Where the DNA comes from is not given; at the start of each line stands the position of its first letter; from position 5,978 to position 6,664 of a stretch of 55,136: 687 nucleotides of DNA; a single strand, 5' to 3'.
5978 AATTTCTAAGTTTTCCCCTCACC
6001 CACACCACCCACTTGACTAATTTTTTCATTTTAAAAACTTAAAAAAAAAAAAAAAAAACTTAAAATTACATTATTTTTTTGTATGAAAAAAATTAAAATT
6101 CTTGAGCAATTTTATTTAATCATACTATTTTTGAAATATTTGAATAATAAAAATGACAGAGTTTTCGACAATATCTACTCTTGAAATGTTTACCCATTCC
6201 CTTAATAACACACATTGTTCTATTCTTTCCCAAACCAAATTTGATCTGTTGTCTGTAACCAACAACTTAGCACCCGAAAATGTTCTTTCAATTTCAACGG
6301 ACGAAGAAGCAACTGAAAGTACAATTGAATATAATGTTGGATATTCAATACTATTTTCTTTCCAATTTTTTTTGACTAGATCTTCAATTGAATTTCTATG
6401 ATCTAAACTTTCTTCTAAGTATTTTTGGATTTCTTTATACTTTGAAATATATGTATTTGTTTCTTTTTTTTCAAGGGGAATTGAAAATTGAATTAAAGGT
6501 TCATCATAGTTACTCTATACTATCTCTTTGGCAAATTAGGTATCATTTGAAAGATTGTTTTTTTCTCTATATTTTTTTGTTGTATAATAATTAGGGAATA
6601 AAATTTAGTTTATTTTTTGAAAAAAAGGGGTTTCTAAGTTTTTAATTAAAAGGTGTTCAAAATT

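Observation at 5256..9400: tRNA-Ile locus carries a hAT-type DNA-transposon remnant plus ~2.7 kb of structured repeats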

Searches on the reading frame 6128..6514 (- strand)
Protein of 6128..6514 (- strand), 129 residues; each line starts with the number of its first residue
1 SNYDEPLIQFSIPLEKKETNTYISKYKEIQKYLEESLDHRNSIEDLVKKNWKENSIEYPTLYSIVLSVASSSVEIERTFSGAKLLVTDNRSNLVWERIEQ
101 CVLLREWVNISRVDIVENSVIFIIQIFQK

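Call 8: search_protein_families(library=pfam, proteins=[window:6128-6514:-], max_evalue=1)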
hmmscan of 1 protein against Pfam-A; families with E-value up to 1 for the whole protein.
seq(129 aa): 1 family
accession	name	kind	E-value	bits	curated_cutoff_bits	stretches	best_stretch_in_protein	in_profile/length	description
PF05699.19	Dimer_Tnp_hAT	-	9.1e-10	38.6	21.4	1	28-108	1-84/84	hAT family C-terminal dimerisation region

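Call 16: find_homologous_proteins(query=window:6128-6514:-, max_evalue=0.01)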
Query seq(129 aa) (129 aa): 9 proteins with E <= 0.01 among 13 candidates.
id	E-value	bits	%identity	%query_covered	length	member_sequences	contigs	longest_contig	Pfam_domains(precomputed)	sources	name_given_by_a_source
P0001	2.4e-63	229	100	87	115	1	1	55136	PF05699.20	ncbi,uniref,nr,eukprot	ncbi:hypothetical protein DICPUDRAFT_80946 [Dictyostelium purpureum]|uniref:HAT C-terminal dimerisat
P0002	1.5e-48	182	86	84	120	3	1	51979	PF05699.20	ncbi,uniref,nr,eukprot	ncbi:hypothetical protein DICPUDRAFT_81277 [Dictyostelium purpureum]|uniref:HAT C-terminal dimerisat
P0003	1.6e-46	175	85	84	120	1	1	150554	PF05699.20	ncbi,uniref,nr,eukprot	ncbi:hypothetical protein DICPUDRAFT_75126 [Dictyostelium purpureum]|uniref:HAT C-terminal dimerisat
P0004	1.4e-29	120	86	55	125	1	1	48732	PF05699.20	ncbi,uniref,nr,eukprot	ncbi:hypothetical protein DICPUDRAFT_81660 [Dictyostelium purpureum]|uniref:HAT C-terminal dimerisat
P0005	1.2e-26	111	77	69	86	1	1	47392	PF05699.20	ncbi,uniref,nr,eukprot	ncbi:hypothetical protein DICPUDRAFT_155837 [Dictyostelium purpureum]|uniref:HAT C-terminal dimerisa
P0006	2.0e-22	97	89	43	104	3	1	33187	-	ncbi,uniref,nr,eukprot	ncbi:hypothetical protein DICPUDRAFT_83365 [Dictyostelium purpureum]|uniref:HAT C-terminal dimerisat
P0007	1.8e-20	91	60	70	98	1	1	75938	PF05699.20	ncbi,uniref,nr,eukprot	ncbi:hypothetical protein DICPUDRAFT_152371 [Dictyostelium purpureum]|uniref:HAT C-terminal dimerisa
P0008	3.4e-19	87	79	45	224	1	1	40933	PF05699.20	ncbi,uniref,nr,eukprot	ncbi:hypothetical protein DICPUDRAFT_82554 [Dictyostelium purpureum]|uniref:HAT C-terminal dimerisat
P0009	1.3e-17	82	81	47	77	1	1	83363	PF05699.20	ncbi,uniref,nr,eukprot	ncbi:hypothetical protein DICPUDRAFT_151399 [Dictyostelium purpureum]|uniref:HAT C-terminal dimerisa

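Call 21: find_encoding_contigs(protein=P0002, flank=10000, max_places=3)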
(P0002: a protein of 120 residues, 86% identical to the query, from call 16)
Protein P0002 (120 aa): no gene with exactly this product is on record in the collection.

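Call 22: find_encoding_contigs(protein=P0003, flank=10000, max_places=3)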
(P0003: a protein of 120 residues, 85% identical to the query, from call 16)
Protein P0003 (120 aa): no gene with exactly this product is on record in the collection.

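Call 23: find_encoding_contigs(protein=P0007, flank=10000, max_places=3)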
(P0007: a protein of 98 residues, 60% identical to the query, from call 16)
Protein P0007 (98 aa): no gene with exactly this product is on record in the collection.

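Call 27: find_encoding_contigs(protein=P0001, flank=3000, max_places=3)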
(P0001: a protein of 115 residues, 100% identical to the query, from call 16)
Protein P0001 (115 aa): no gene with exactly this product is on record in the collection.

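Call 28: find_encoding_contigs(protein=P0008, flank=10000, max_places=3)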
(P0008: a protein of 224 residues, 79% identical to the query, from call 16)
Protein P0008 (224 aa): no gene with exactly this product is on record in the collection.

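Call 32: find_homologous_proteins(query=A2, max_evalue=0.001)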
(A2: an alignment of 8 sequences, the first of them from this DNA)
Query A2 (8 sequences) (124 aa, profile of the alignment): 23 proteins with E <= 0.001 among 6544 candidates.
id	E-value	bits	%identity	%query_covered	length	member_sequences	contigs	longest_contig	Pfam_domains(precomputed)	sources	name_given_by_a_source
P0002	3.8e-65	235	86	87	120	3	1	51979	PF05699.20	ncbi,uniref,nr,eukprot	ncbi:hypothetical protein DICPUDRAFT_81277 [Dictyostelium purpureum]|uniref:HAT C-terminal dimerisat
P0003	9.9e-65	233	85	87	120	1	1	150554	PF05699.20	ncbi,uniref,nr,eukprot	ncbi:hypothetical protein DICPUDRAFT_75126 [Dictyostelium purpureum]|uniref:HAT C-terminal dimerisat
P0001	3.7e-50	186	100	90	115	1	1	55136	PF05699.20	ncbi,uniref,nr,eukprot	ncbi:hypothetical protein DICPUDRAFT_80946 [Dictyostelium purpureum]|uniref:HAT C-terminal dimerisat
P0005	1.0e-46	175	77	72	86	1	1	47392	PF05699.20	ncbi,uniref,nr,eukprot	ncbi:hypothetical protein DICPUDRAFT_155837 [Dictyostelium purpureum]|uniref:HAT C-terminal dimerisa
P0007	1.1e-46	175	60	73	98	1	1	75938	PF05699.20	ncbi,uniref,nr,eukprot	ncbi:hypothetical protein DICPUDRAFT_152371 [Dictyostelium purpureum]|uniref:HAT C-terminal dimerisa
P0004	1.8e-45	171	86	57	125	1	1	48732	PF05699.20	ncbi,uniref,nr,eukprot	ncbi:hypothetical protein DICPUDRAFT_81660 [Dictyostelium purpureum]|uniref:HAT C-terminal dimerisat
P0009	6.0e-31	124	81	48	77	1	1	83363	PF05699.20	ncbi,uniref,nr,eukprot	ncbi:hypothetical protein DICPUDRAFT_151399 [Dictyostelium purpureum]|uniref:HAT C-terminal dimerisa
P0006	9.0e-31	124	89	44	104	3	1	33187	-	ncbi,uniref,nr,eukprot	ncbi:hypothetical protein DICPUDRAFT_83365 [Dictyostelium purpureum]|uniref:HAT C-terminal dimerisat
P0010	2.2e-17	81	82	31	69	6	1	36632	-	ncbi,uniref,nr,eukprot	ncbi:hypothetical protein DICPUDRAFT_73262 [Dictyostelium purpureum]|uniref:Uncharacterized protein 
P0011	6.5e-10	57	76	36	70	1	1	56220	-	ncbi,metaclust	ncbi:hypothetical protein DICPUDRAFT_72846, partial [Dictyostelium purpureum]|metaclust:status=activ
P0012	8.1e-6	43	48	36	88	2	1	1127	PF05699.20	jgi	jgi:hypothetical protein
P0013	1.0e-5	43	39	45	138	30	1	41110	PF02892.22,PF05699.20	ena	-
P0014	1.1e-5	43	40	44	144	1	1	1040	PF02892.22,PF05699.20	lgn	-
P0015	2.2e-5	42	37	45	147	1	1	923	PF02892.22,PF05699.20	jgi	jgi:hypothetical protein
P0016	2.6e-5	42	37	44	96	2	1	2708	PF05699.20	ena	-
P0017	2.7e-5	42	37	54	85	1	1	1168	PF05699.20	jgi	-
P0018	6.8e-5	40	36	63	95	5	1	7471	PF05699.20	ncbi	-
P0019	7.1e-5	40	35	44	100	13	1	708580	PF05699.20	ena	-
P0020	1.7e-4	39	34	57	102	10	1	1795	PF05699.20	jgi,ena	jgi:hypothetical protein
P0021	1.9e-4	39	29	67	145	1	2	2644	PF05699.20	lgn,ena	-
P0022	2.1e-4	39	42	38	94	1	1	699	PF05699.20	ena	-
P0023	2.3e-4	39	36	49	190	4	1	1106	PF05699.20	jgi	-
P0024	8.9e-4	37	33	54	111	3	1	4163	PF05699.20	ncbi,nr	ncbi:unnamed protein product [Rotaria sp. Silwood1]|nr:unnamed protein product [Rotaria sp. Silwood1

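Call 37: search_protein_representatives(alignment_id=A2)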
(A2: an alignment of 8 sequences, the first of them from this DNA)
Query: 8 sequences, 115 profile positions. Proteins with E-value up to 0.001 (for the whole library): 3083; up to 1e-10: 9; up to 1e-30: 3. The best 150 are listed.
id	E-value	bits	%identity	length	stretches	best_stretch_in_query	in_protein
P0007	3.6e-47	175.1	-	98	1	17-114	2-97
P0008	1.3e-32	128.1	-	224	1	31-94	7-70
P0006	2.9e-31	123.8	-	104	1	51-115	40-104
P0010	7.0e-18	80.7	-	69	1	69-114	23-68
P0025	7.2e-16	74.2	-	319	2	25-94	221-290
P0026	3.1e-12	62.5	-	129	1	17-92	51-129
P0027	5.0e-12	61.8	-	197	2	15-104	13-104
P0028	6.3e-11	58.2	-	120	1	10-95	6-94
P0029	7.5e-11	58.0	-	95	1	10-90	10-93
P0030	2.0e-10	56.6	-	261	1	28-96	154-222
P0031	4.3e-10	55.5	-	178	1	9-92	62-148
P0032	5.3e-10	55.3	-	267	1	12-93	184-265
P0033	5.9e-10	55.1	-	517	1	23-90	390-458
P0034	1.2e-09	54.1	-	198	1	16-92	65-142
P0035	1.3e-09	54.0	-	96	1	17-93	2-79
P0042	2.1e-09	53.3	-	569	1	22-93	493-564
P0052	3.4e-09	52.7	-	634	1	17-93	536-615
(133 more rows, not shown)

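Call 38: list_cluster_members(proteins=[P0025, P0026, P0027, P0028, P0029, P0030, P0033, P0042, P0052, P0010])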
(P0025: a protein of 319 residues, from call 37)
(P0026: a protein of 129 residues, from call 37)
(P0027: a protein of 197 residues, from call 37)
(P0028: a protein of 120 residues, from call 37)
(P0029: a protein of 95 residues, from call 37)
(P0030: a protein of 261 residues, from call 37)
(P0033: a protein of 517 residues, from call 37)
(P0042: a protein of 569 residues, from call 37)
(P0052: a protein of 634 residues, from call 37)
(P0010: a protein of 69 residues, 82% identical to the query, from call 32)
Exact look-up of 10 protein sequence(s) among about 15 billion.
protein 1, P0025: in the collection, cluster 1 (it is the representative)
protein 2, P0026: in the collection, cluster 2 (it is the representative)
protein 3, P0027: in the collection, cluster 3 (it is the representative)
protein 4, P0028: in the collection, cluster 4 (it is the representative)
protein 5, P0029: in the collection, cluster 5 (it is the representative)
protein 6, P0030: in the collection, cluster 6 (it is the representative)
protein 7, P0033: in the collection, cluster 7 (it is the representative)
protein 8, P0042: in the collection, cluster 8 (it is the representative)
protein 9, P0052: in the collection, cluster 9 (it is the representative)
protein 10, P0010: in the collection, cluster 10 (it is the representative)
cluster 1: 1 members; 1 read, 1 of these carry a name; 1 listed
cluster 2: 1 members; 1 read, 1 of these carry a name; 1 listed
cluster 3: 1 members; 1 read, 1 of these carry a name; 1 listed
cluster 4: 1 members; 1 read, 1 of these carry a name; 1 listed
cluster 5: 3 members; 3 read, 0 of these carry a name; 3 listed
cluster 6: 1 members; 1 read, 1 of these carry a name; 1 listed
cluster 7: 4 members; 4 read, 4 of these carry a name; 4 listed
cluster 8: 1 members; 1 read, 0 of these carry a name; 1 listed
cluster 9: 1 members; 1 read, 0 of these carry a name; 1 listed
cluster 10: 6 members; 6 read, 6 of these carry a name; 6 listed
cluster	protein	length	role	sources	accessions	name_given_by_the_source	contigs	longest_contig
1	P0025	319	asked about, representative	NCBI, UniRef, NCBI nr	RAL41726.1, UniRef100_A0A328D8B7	hypothetical protein DM860_008908 [Cuscuta australis] | HAT C-terminal dimerisation domain-containing protein n=1 Tax=Cuscuta australis ...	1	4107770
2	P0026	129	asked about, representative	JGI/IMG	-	hypothetical protein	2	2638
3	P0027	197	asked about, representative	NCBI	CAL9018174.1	unnamed protein product [Prunus brigantina]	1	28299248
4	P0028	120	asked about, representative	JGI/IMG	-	hypothetical protein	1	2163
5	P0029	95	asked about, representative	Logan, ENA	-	-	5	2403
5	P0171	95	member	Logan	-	-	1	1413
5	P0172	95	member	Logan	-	-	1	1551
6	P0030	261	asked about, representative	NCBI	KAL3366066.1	hypothetical protein AABB24_010956, partial [Solanum stoloniferum]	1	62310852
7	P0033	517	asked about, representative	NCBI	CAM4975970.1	unnamed protein product [Rotaria socialis]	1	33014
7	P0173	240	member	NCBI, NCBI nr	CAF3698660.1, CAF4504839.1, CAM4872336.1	unnamed protein product [Rotaria socialis]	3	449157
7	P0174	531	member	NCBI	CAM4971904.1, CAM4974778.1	unnamed protein product [Rotaria socialis]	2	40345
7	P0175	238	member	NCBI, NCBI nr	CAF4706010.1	unnamed protein product [Rotaria socialis]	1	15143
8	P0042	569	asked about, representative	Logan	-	-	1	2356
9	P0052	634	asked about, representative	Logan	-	-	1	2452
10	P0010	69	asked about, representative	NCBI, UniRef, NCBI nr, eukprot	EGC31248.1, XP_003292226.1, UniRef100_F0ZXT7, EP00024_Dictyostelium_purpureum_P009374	hypothetical protein DICPUDRAFT_73262 [Dictyostelium purpureum] | Uncharacterized protein n=1 Tax=Dictyostelium purpureum TaxID=5786 RepID=F0ZXT7_DICPU | uncharacterized protein DICPUDRAFT_73262 [Dictyostelium purpureum]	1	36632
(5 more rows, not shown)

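Call 67: search_solved_structures(query=A2, max_evalue=1)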
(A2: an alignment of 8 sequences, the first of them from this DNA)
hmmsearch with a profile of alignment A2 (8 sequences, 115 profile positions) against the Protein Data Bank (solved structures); distinct sequences matched with E-value up to 1: 4.
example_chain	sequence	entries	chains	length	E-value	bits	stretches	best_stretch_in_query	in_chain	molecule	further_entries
4d1q_A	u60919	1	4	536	1.4e-07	34.5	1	22-99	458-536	TRANSPOSASE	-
2bw3_A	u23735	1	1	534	4.3e-07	32.9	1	22-89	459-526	TRANSPOSASE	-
6dww_A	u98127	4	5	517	4.4e-07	32.9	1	17-99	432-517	Hermes transposase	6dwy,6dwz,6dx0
8edg_A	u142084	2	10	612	9.9e-07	31.8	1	22-99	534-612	Hermes transposase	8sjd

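Call 83: search_protein_families(library=pfam, proteins=[P0002, P0004, P0007, P0008, P0010], max_evalue=0.1)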
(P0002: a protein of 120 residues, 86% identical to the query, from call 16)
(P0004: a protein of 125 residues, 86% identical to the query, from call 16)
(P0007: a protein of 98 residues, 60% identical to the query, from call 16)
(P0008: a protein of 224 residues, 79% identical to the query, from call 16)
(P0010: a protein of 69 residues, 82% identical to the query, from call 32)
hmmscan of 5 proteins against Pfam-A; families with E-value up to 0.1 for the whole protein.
P0002 (120 aa): 1 family
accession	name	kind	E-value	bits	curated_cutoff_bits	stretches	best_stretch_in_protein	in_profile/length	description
PF05699.19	Dimer_Tnp_hAT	-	9.6e-18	64.2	21.4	1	18-96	1-83/84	hAT family C-terminal dimerisation region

P0004 (125 aa): 1 family
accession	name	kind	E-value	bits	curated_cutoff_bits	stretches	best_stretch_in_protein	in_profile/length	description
PF05699.19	Dimer_Tnp_hAT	-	6.5e-09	35.9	21.4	1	40-98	25-83/84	hAT family C-terminal dimerisation region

P0007 (98 aa): 1 family
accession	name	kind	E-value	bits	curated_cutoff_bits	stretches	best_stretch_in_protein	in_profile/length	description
PF05699.19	Dimer_Tnp_hAT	-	4.3e-10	39.7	21.4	1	2-51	5-58/84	hAT family C-terminal dimerisation region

P0008 (224 aa): 1 family
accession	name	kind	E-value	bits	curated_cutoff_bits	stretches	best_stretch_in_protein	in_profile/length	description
PF05699.19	Dimer_Tnp_hAT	-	1.3e-12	47.8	21.4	1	7-67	23-83/84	hAT family C-terminal dimerisation region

P0010 (69 aa): 0 families
